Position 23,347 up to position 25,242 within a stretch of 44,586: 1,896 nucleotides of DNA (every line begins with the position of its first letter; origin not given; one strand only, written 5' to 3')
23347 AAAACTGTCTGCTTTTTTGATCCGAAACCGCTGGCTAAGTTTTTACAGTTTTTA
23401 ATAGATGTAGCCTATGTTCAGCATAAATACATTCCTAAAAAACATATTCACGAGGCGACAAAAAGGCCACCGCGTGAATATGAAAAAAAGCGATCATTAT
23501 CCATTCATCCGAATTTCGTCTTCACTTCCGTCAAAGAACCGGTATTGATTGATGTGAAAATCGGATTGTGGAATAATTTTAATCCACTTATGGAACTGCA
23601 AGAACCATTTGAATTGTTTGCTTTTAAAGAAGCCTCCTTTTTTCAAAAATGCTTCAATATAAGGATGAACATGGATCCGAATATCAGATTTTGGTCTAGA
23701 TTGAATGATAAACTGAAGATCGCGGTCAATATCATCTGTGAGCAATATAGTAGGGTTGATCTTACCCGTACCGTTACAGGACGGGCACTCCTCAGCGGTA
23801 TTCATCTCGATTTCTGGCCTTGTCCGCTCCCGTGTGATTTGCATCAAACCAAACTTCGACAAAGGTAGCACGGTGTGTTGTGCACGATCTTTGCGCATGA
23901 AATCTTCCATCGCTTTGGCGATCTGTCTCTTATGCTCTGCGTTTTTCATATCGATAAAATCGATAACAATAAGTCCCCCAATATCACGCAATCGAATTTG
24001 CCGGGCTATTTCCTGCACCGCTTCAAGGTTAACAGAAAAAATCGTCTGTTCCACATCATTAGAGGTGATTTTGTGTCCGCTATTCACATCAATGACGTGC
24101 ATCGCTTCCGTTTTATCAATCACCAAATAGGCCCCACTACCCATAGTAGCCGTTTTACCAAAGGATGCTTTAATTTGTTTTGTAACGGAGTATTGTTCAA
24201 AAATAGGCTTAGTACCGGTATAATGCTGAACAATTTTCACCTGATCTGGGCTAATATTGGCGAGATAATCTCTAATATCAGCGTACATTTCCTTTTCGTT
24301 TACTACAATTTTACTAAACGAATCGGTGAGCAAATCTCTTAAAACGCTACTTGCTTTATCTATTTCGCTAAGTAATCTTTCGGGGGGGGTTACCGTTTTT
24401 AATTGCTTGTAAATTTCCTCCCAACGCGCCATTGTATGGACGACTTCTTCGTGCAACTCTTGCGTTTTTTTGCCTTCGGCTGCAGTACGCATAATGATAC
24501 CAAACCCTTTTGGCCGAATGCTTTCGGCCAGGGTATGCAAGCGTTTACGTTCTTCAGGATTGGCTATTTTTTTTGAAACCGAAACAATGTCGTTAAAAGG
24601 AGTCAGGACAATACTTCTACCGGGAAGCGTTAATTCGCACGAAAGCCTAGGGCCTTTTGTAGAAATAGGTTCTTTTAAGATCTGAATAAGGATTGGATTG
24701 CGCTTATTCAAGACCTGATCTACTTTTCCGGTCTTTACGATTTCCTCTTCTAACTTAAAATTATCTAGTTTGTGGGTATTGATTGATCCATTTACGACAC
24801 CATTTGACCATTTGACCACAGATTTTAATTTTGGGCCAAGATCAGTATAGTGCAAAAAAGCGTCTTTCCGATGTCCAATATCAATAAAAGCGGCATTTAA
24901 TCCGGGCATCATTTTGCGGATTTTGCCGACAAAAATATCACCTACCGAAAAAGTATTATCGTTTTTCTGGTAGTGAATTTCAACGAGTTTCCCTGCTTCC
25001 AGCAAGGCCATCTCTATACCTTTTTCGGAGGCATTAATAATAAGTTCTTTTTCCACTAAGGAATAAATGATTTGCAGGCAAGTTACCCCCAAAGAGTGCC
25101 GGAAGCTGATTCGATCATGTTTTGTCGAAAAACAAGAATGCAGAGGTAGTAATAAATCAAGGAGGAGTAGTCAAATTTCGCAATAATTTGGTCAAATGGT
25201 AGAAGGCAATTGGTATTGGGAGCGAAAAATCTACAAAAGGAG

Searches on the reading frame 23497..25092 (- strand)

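Call 79: search_protein_families(library=pfam, proteins=[window:23497-25092:-], max_evalue=0.00001)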
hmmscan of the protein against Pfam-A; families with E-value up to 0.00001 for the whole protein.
window:23497-25092:- (531 aa): 1 family
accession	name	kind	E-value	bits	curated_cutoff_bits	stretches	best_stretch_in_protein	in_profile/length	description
PF10150.14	RNase_E_G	-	5e-99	331.5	25.5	1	155-424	1-270/270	Ribonuclease E/G family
